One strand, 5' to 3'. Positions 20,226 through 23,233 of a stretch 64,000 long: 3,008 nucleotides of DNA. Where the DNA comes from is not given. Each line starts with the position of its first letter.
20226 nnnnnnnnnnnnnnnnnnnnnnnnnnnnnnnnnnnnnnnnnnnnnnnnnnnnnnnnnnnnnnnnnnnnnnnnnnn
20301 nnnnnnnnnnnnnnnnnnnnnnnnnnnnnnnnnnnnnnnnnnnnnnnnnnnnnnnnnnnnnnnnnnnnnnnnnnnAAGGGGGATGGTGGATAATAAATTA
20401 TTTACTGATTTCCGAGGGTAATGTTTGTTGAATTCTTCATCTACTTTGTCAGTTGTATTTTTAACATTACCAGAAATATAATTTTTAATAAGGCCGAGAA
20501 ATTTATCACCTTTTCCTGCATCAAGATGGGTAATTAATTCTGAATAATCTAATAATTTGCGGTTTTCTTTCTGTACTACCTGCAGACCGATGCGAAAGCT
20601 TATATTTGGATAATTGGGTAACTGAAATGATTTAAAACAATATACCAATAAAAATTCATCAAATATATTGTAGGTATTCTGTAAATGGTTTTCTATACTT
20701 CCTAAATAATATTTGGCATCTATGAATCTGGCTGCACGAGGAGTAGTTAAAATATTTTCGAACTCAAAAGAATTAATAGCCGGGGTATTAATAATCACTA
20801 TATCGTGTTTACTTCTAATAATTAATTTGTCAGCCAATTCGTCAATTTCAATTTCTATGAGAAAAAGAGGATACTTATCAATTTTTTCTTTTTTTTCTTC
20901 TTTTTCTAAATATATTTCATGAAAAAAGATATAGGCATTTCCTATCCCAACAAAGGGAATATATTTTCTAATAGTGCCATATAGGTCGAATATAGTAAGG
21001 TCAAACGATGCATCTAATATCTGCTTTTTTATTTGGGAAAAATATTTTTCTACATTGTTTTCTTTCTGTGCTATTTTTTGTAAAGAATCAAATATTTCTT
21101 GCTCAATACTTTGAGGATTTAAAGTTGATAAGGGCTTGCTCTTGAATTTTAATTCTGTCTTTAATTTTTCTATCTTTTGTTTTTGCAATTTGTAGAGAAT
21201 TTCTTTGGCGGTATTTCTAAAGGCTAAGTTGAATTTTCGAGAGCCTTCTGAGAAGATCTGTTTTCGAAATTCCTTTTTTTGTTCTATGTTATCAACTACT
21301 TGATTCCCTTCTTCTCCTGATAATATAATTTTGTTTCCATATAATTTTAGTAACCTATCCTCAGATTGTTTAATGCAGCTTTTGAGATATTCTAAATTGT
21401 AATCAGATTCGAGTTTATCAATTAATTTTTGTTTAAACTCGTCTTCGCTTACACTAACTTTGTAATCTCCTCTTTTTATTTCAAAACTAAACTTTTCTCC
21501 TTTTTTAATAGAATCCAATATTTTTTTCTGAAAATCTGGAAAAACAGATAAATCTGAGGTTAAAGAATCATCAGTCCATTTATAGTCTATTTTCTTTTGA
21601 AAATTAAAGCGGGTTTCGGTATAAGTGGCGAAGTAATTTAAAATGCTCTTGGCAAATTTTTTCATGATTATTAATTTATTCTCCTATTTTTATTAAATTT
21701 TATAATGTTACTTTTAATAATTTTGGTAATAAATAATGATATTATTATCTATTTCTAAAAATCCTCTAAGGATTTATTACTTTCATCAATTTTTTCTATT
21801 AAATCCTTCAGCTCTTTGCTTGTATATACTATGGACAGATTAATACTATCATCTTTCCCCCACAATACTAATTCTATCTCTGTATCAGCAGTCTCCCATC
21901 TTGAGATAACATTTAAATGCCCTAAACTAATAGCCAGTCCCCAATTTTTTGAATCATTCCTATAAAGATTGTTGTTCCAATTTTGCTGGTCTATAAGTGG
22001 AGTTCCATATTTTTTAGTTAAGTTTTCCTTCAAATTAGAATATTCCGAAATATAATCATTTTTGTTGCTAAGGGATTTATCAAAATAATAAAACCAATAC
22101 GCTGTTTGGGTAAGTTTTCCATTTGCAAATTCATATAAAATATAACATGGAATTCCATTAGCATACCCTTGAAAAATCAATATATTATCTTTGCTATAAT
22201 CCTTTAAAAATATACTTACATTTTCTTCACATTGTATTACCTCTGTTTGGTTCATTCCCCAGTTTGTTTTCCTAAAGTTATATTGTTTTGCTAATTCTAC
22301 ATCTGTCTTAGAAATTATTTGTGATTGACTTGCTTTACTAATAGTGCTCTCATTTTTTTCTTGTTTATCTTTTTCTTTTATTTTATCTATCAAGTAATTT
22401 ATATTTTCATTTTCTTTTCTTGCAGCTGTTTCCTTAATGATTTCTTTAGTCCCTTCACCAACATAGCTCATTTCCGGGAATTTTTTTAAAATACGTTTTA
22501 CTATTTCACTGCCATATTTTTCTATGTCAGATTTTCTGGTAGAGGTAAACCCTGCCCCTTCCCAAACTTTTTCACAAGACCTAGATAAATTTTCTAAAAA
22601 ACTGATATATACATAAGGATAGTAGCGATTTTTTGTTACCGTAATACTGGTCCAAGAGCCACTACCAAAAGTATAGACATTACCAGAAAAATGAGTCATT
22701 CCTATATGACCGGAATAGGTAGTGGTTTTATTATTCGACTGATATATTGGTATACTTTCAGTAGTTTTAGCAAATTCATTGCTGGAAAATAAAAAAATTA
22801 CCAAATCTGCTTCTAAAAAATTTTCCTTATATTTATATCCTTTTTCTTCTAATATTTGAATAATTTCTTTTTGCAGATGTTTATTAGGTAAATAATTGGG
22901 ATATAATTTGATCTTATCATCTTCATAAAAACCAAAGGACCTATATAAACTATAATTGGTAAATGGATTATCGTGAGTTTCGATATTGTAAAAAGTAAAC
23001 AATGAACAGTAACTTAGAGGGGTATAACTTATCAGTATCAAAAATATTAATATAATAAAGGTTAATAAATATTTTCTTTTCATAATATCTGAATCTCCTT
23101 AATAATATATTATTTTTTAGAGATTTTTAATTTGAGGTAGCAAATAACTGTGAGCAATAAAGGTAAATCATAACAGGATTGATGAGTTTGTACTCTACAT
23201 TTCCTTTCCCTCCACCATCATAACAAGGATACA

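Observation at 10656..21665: Six-gene co-directional operon: helicase-nuclease, type III mod, type III res, then three unknown genes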

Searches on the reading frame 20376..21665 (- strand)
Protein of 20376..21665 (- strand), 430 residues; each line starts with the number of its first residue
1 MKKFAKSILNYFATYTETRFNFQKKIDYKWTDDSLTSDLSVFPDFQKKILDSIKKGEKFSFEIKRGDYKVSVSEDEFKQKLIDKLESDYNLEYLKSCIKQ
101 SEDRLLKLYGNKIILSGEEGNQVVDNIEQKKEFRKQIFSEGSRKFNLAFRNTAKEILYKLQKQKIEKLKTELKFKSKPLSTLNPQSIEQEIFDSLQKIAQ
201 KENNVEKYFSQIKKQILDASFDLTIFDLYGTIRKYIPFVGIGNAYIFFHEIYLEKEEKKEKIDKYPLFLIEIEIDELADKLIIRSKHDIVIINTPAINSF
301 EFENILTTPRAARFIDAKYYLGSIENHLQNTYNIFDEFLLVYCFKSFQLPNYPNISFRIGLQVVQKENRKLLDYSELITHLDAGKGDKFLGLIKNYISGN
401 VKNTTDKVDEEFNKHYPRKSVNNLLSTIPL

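Call 64: predict_structure(alignment_id=A2)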
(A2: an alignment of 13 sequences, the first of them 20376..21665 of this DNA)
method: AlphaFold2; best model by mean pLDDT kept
length: 430 residues; sequences in the alignment: 13
mean_pLDDT: 79.0   pTM: 0.71
mean pLDDT of the five models: 79.0, 78.6, 78.4, 77.4, 75.1
residues with pLDDT >= 90: 166; 70-90: 141; 50-70: 85; < 50: 38
segments of 3 or more residues with pLDDT < 50: 17-25, 114-125, 416-430
pLDDT, mean of each block of 10 residues (from residue 1): 60 49 49 79 94 92 93 94 93 93 82 45 54 86 93 93 91 82 88 91 89 92 92 88 90 68 82 92 90 80 75 87 90 88 87 89 76 63 61 63 61 55 39
secondary structure, 60 per line:
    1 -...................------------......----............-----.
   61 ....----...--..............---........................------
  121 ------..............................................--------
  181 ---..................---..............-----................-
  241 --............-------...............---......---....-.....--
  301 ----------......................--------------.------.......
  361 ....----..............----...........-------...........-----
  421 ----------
elements in order: H2-20 E36-38 H43-54 E60-64 E69-71 H74-87 H91-114 H127-172 H184-201 H205-218 E224-227 H228-239 E243-254 E262-276 E280-285 E289-292 H294-298 E311-313 H314-332 E354-364 H369-382 H387-397 H405-415

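Call 68: fold_search(model_id=the predicted structure, library=pdb)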
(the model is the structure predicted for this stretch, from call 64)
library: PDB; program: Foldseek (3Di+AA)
matches with E <= 10: 298; with E <= 0.001: 0
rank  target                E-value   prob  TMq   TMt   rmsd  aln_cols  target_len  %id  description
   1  5a3f_C                2.5e-03  0.25  0.13  0.08  36.4       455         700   10  Crystal structure of the dynamin tetramer (released 2015-08-26)
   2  5a3f_A                4.6e-02  0.09  0.12  0.08  36.7       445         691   11  Crystal structure of the dynamin tetramer (released 2015-08-26)
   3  3snh                  4.6e-02  0.07  0.11  0.08  34.5       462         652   10  Crystal structure of nucleotide-free human dynamin1 (released 2011-09-21)
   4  4h6y_B                1.2e-01  0.06  0.10  0.10  22.6       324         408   12  Crystal structure of the DH-PH-PH domain of FARP1 (released 2013-03-13)
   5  4h6y_A                2.9e-01  0.02  0.08  0.09  25.7       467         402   10  Crystal structure of the DH-PH-PH domain of FARP1 (released 2013-03-13)
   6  2y50                  3.1e-01  0.02  0.07  0.05  21.4       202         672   12  Crystal Structure of Collagenase G from Clostridium histolyticum at 2. 80 Angstrom Resolution (released 2011-09-28)
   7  7z5u                  3.6e-01  0.04  0.07  0.08  20.6       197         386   12  Crystal structure of the peptidase domain of collagenase G from Clostridium histolyticum in complex with a hydroxamate-b (released 2022-11-09)
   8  7qxb_A                4.6e-01  0.03  0.07  0.05  18.2       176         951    9  Cryo-EM map of human telomerase-DNA-TPP1-POT1 complex (sharpened map) (released 2022-03-02)
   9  1jad_A                6.1e-01  0.14  0.14  0.21  32.5       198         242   15  C-terminal Domain of Turkey PLC-beta (released 2001-12-28)
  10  7pzy_E                6.5e-01  0.03  0.05  0.08  20.6       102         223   11  Structure of the vacant Candida albicans 80S ribosome (released 2022-05-18)
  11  7zbv                  6.8e-01  0.02  0.07  0.08  21.5       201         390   12  Crystal structure of the peptidase domain of collagenase G from Clostridium histolyticum in complex with a diphosphonate (released 2022-11-09)
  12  7ubt                  8.1e-01  0.07  0.14  0.12  13.6       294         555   11  Stat5a Core in complex with Compound 18 (released 2023-02-15)
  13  4akm_A                1.0e+00  0.03  0.08  0.18  14.3       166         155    9  Crystal structure of the human lysosome-associated membrane protein LAMP-3 (aka DC-LAMP) (released 2012-08-15)
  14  3ljb_B                1.1e+00  0.11  0.15  0.24  14.2       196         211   10  Structural basis of oligomerisation in the MxA stalk (released 2010-05-05)
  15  1ji6                  1.1e+00  0.02  0.12  0.10  32.1       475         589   10  CRYSTAL STRUCTURE OF THE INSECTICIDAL BACTERIAL DEL ENDOTOXIN CRY3Bb1 BACILLUS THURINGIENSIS (released 2001-09-19)
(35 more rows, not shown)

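Call 96: search_protein_representatives(alignment_id=A2)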
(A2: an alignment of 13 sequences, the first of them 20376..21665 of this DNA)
Query: 13 sequences, 425 profile positions. Proteins with E-value up to 0.001 (for the whole library): 144; up to 1e-10: 122; up to 1e-30: 63. The best 144 are listed.
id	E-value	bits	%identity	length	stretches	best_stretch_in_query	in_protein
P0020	3.2e-192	655.4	-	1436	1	1-425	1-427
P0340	3.0e-191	652.2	-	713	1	1-425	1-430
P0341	5.8e-157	539.2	-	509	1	1-424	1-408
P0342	2.4e-156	537.2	-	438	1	1-425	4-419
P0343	1.4e-155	534.7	-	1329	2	1-425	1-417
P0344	1.1e-144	498.8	-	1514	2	2-425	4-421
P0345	8.0e-138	476.2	-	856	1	5-425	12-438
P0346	2.3e-136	471.4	-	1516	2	1-425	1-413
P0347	3.1e-132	457.8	-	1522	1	1-424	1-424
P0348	4.4e-132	457.3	-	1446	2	1-425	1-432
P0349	2.4e-121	421.9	-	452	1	1-425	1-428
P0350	9.5e-118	410.0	-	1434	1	1-425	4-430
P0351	1.0e-114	400.1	-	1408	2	1-425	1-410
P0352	5.3e-112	391.1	-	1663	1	1-425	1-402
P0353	5.9e-112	390.9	-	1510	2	1-425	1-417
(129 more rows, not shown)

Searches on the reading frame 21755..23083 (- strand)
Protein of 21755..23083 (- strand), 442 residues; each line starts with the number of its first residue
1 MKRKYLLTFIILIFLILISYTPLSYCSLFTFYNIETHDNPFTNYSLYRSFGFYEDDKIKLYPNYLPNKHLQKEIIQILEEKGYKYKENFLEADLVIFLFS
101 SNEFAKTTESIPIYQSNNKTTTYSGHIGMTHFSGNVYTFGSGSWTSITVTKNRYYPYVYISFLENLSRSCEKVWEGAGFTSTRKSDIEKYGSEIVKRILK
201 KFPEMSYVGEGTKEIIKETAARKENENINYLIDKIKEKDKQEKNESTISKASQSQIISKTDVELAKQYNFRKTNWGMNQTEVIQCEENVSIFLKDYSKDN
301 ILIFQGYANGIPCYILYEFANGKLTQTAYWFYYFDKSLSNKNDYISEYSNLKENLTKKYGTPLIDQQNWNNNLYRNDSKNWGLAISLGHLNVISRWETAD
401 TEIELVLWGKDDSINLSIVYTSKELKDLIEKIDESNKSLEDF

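Call 4: search_protein_families(library=pfam, proteins=[window:21755-23083:-], max_evalue=0.01)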
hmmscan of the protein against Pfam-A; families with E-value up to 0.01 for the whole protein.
window:21755-23083:- (442 aa): 0 families

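Call 5: search_protein_families(library=padloc, proteins=[window:21755-23083:-], max_evalue=0.01)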
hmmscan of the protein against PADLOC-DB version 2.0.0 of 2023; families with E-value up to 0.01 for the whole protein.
window:21755-23083:- (442 aa): 1 family
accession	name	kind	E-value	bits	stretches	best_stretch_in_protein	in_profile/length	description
PDLC02449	BrxA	-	0.0055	14.7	1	222-324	114-210/236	BrxA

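Call 7: search_protein_families(library=ncbifam, proteins=[window:21755-23083:-], max_evalue=0.01)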
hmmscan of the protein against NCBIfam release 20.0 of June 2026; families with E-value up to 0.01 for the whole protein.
window:21755-23083:- (442 aa): 0 families

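Call 85: search_protein_families(library=phrogs, proteins=[window:21755-23083:-], max_evalue=0.01)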
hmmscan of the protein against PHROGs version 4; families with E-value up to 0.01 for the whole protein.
window:21755-23083:- (442 aa): 1 family
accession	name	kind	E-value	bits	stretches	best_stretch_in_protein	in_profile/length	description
phrog_17403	-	transcription regulation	0.00028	22.2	1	175-219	22-66/81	transcriptional regulator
